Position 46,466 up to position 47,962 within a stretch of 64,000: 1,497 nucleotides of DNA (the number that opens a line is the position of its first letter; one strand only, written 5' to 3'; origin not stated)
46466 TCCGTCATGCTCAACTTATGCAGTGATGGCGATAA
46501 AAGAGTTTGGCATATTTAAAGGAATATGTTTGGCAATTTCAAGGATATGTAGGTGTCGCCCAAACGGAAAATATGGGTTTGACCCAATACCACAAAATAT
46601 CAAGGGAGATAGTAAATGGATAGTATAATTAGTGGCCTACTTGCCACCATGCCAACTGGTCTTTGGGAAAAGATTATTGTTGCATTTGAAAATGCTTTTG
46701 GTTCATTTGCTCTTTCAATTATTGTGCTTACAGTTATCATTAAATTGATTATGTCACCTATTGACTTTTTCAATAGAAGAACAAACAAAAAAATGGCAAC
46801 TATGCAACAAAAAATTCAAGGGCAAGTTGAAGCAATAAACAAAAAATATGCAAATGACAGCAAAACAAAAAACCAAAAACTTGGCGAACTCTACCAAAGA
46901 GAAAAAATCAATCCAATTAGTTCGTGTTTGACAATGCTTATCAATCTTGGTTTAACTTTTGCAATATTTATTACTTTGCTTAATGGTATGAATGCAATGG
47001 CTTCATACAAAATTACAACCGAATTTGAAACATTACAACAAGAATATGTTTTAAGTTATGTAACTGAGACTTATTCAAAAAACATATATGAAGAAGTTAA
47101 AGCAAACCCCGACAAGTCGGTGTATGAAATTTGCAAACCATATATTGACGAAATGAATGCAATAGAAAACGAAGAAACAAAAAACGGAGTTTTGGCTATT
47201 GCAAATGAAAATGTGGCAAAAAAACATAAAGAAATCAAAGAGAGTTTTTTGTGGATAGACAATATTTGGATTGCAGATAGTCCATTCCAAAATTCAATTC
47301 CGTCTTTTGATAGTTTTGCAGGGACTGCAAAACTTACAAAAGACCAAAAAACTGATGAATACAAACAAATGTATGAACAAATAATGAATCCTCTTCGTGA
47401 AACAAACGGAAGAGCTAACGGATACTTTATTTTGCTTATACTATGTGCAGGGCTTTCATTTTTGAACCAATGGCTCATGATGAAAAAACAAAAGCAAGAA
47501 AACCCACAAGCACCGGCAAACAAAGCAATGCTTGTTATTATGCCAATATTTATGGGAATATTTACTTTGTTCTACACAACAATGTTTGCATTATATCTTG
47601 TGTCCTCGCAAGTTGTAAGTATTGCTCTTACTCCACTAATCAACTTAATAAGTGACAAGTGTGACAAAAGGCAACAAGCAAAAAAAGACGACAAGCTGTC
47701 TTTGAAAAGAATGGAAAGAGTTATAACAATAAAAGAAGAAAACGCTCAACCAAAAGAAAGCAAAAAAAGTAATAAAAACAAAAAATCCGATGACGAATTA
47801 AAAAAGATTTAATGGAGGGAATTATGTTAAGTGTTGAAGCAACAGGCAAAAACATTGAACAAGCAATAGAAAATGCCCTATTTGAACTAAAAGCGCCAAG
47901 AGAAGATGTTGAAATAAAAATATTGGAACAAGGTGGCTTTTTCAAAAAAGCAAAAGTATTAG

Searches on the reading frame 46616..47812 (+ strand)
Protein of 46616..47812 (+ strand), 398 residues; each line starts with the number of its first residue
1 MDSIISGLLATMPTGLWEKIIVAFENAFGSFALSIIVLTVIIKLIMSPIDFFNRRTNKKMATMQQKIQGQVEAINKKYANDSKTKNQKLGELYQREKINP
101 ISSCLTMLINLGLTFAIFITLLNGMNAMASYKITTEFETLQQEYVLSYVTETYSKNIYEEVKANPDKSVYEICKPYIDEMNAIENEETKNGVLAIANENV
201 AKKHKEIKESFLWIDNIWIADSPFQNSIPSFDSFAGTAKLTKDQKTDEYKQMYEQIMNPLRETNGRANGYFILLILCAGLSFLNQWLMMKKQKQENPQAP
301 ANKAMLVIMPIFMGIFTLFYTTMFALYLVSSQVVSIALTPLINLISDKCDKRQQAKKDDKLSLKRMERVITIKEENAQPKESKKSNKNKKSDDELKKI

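Call 24: search_protein_families(library=pfam, proteins=[window:46616-47812:+], max_evalue=0.00001)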
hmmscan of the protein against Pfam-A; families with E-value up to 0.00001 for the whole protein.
window:46616-47812:+ (398 aa): 1 family
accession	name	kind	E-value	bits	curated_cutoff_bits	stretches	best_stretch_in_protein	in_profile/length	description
PF02096.25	60KD_IMP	-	2.5e-26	93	35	1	32-343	2-162/163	60Kd inner membrane protein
